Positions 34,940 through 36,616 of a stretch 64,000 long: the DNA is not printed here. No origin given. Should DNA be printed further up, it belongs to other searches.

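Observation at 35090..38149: B12-radical-SAM enzyme co-transcribed with a cytoplasmic LCAT/PDAT-like acyltransferase: candidate undescribed lipid-tailoring pair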

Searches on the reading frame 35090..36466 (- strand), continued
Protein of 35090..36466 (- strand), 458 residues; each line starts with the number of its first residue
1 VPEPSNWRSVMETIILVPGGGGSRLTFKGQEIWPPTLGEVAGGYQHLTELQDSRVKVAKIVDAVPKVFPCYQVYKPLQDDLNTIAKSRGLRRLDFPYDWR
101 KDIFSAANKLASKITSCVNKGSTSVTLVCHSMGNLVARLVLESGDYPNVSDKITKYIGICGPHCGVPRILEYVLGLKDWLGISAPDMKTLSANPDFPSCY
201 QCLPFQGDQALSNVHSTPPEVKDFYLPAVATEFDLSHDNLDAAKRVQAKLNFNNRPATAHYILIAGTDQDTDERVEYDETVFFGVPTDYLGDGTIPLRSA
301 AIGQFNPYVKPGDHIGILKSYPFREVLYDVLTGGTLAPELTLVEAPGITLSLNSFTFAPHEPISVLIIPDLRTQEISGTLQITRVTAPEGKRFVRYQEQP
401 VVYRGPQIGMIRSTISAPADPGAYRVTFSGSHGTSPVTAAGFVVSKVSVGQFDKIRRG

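Call 53: fold_search(model_id=the predicted structure, library=pdb)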
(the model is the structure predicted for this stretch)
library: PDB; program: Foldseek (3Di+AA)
matches with E <= 10: 1926; with E <= 0.001: 45
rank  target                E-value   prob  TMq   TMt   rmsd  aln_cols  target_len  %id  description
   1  4x92                  9.5e-13  1.00  0.54  0.64   6.1       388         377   17  Crystal structure of Lysosomal Phospholipase A2-S165A (released 2015-03-11)
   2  4x97_A                1.8e-12  1.00  0.53  0.62   6.1       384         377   18  Crystal structure of Lysosomal Phospholipase A2 in complex with methyl arachidonyl fluorophosphonate (MAFP) (released 2015-03-11)
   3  4x90_A                2.0e-12  1.00  0.54  0.64   6.0       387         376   18  Crystal structure of Lysosomal Phospholipase A2 (released 2015-03-11)
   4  4x95_A                2.8e-12  1.00  0.53  0.62   6.3       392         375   16  Crystal structure of fully glycosylated Lysosomal Phospholipase A2 in complex with methyl arachidonyl fluorophosphonat (released 2015-03-25)
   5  6mvd_A                1.4e-10  1.00  0.52  0.60   6.2       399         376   16  Crystal structure of Lecithin:cholesterol acyltransferase (LCAT) in complex with isopropyl dodec-11-enylfluorophosphon (released 2018-12-05)
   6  5bv7_A                1.3e-09  1.00  0.49  0.57   6.5       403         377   17  Crystal structure of human LCAT (L4F, N5D) in complex with Fab of an agonistic antibody (released 2015-12-16)
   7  4xx1_A                2.4e-09  1.00  0.51  0.60   5.5       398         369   16  Low resolution structure of LCAT in complex with Fab1 (released 2015-07-29)
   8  6mvd_B                4.0e-09  1.00  0.48  0.57   6.4       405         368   17  Crystal structure of Lecithin:cholesterol acyltransferase (LCAT) in complex with isopropyl dodec-11-enylfluorophosphon (released 2018-12-05)
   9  5txf_A                4.8e-09  1.00  0.49  0.57   6.4       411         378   16  Crystal structure of Lecithin:cholesterol acyltransferase (LCAT) in a closed conformation (released 2017-10-25)
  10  4x96_A                2.0e-08  1.00  0.51  0.60   6.7       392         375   18  Low resolution crystal structure of Lecithin:Cholesterol Acyltransferase (LCAT; residues 21-397) (released 2015-03-25)
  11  4xwg_A                2.7e-08  1.00  0.52  0.62   5.2       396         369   15  Crystal Structure of LCAT (C31Y) in complex with Fab1 (released 2015-07-29)
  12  4xx1_J                5.1e-07  1.00  0.49  0.59   5.3       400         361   16  Low resolution structure of LCAT in complex with Fab1 (released 2015-07-29)
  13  6wpx_A                9.0e-07  1.00  0.36  0.36  16.0       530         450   13  Crystal structure of Bacillus licheniformis lipase BlEst2 in propetide form (released 2021-06-09)
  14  6wpx_B                9.5e-07  1.00  0.36  0.36  15.7       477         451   13  Crystal structure of Bacillus licheniformis lipase BlEst2 in propetide form (released 2021-06-09)
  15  6cl4                  3.6e-06  1.00  0.35  0.52  10.9       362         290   12  LipC12 - Lipase from metagenomics (released 2019-03-13)
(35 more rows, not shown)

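Call 66: search_protein_families(library=ncbifam, proteins=[L009:9543-11075:+, L009:10982-13372:-, L008:15944-16846:+, L008:9492-10547:-], max_evalue=0.001)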
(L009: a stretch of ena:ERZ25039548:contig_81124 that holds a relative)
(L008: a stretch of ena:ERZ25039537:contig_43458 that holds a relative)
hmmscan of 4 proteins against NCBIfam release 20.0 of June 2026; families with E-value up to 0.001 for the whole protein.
L009:9543-11075:+ (510 aa): 7 families
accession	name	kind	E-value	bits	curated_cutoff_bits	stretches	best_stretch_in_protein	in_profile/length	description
TIGR04013.1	B12_SAM_MJ_1487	hypoth_equivalog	5.9e-08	32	251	1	64-187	44-167/382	TIGR04013 family B12-binding domain/radical SAM domain-containing protein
TIGR04367.1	HpnR_B12_rSAM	equivalog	1.8e-07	30.1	650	1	176-418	191-424/490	hopanoid C-3 methylase HpnR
NF033070.1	rSAM_AprD4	equivalog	2.5e-07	30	500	1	174-369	199-396/456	AprD4 family radical SAM diol-dehydratase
TIGR04295.1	B12_rSAM_oligo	hypoth_equivalog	4.1e-07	29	400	1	171-362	200-383/422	TIGR04295 family B12-binding domain-containing radical SAM protein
NF033712.0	B12_rSAM_KedN5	subfamily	1.1e-05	23.9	700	1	175-243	199-268/624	KedN5 family methylcobalamin-dependent radical SAM C-methyltransferase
NF050148.1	rSAM_ApyD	equivalog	1.2e-05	24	750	1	178-364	206-394/645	RiPP biosynthesis radical SAM protein ApyD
TIGR03471.1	HpnJ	equivalog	0.00061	18.8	577.6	0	172-371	198-395/472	hopanoid biosynthesis associated radical SAM protein HpnJ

L009:10982-13372:- (796 aa): 1 family
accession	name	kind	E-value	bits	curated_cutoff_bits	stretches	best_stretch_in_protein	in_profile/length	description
TIGR03903.1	TOMM_kin_cyc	equivalog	1.2e-49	169.1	705.75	1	4-557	574-1136/1267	TOMM system kinase/cyclase fusion protein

L008:15944-16846:+ (300 aa): 16 families
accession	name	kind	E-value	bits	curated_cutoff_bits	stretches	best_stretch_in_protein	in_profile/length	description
TIGR04013.1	B12_SAM_MJ_1487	hypoth_equivalog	4.7e-07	29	251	1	138-259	83-208/382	TIGR04013 family B12-binding domain/radical SAM domain-containing protein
NF045585.1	rSAM_slr0320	equivalog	8.6e-07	27.8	775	1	208-265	240-297/511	photosystem II high light acclimation radical SAM protein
TIGR04072.2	rSAM_ladder_B12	equivalog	2.7e-06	26.3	360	1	152-260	127-238/443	lipid biosynthesis B12-binding/radical SAM protein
TIGR04014.1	B12_SAM_MJ_0865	equivalog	3.4e-06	26.1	360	1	173-253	130-210/434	methyl-coenzyme M reductase glutamine C-methyltransferase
TIGR04367.1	HpnR_B12_rSAM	equivalog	1e-05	24.3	650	1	200-272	183-253/490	hopanoid C-3 methylase HpnR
NF033712.0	B12_rSAM_KedN5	subfamily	1.5e-05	23.5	700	1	202-281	194-273/624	KedN5 family methylcobalamin-dependent radical SAM C-methyltransferase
TIGR03471.1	HpnJ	equivalog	2.3e-05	23.5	577.6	1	205-291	199-289/472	hopanoid biosynthesis associated radical SAM protein HpnJ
NF050148.1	rSAM_ApyD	equivalog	5.4e-05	21.8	750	1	206-263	202-260/645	RiPP biosynthesis radical SAM protein ApyD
TIGR04295.1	B12_rSAM_oligo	hypoth_equivalog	8.6e-05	21.4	400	1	199-264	196-260/422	TIGR04295 family B12-binding domain-containing radical SAM protein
NF038361.1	rSAM_Sden_1168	equivalog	0.00021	20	575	1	208-275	287-355/560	Sden_1168 family B12-binding radical SAM P-methyltransferase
TIGR04385.1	B12_rSAM_cofa1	equivalog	0.00026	20.4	450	1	205-257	197-250/438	B12 lower ligand biosynthesis radical SAM protein BzaD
TIGR04428.1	B12_rSAM_trp_MT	equivalog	0.00028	19.4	500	1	173-260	186-273/558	tryptophan 2-C-methyltransferase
TIGR03904.1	SAM_YgiQ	equivalog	0.00031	19.4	462.35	1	205-243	296-334/558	YgiQ family radical SAM protein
TIGR00089.1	TIGR00089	subfamily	0.00035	19.5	251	1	209-259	146-195/429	MiaB/RimO family radical SAM methylthiotransferase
TIGR04479.1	bcpD_PhpK_rSAM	subfamily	0.00055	18.4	600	1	198-259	236-297/504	PhpK family radical SAM P-methyltransferase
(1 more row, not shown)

L008:9492-10547:- (351 aa): 0 families

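Call 74: find_related_loci(query=A4, collection=metagenome_contigs, flank=8000)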
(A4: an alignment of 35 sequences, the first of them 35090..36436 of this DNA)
Query A4 (448 aa) in metagenome_contigs; peptide patterns used: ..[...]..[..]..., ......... (x = any residue, [..] = any of these).
178 stretches matched a pattern; 25 encode a relative of the query (tblastn E <= 1e-3); 25 distinct loci.
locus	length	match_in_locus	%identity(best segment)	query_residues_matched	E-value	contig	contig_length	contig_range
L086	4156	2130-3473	91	1-448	0e+0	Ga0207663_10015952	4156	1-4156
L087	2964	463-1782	65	1-438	0e+0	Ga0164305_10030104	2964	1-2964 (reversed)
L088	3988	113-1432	65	1-438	0e+0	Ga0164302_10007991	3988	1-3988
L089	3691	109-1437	62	1-440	0e+0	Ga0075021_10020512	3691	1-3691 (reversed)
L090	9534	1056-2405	60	1-447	4e-178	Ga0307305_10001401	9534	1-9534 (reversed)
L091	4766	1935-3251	59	1-436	1e-179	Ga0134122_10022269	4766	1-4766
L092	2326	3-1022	64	97-438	6e-145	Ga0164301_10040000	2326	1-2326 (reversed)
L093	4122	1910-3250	51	1-446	1e-137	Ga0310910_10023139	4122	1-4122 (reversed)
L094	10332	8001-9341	51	1-446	7e-135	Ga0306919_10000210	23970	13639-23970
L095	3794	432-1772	51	1-446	2e-138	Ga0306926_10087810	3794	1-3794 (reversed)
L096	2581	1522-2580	62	1-351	3e-142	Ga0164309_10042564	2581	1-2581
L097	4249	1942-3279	50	1-446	1e-131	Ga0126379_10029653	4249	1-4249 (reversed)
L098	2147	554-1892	56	1-446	3e-143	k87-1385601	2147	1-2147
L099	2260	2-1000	59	106-436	6e-135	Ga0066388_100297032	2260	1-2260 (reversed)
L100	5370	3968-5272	45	1-438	4e-124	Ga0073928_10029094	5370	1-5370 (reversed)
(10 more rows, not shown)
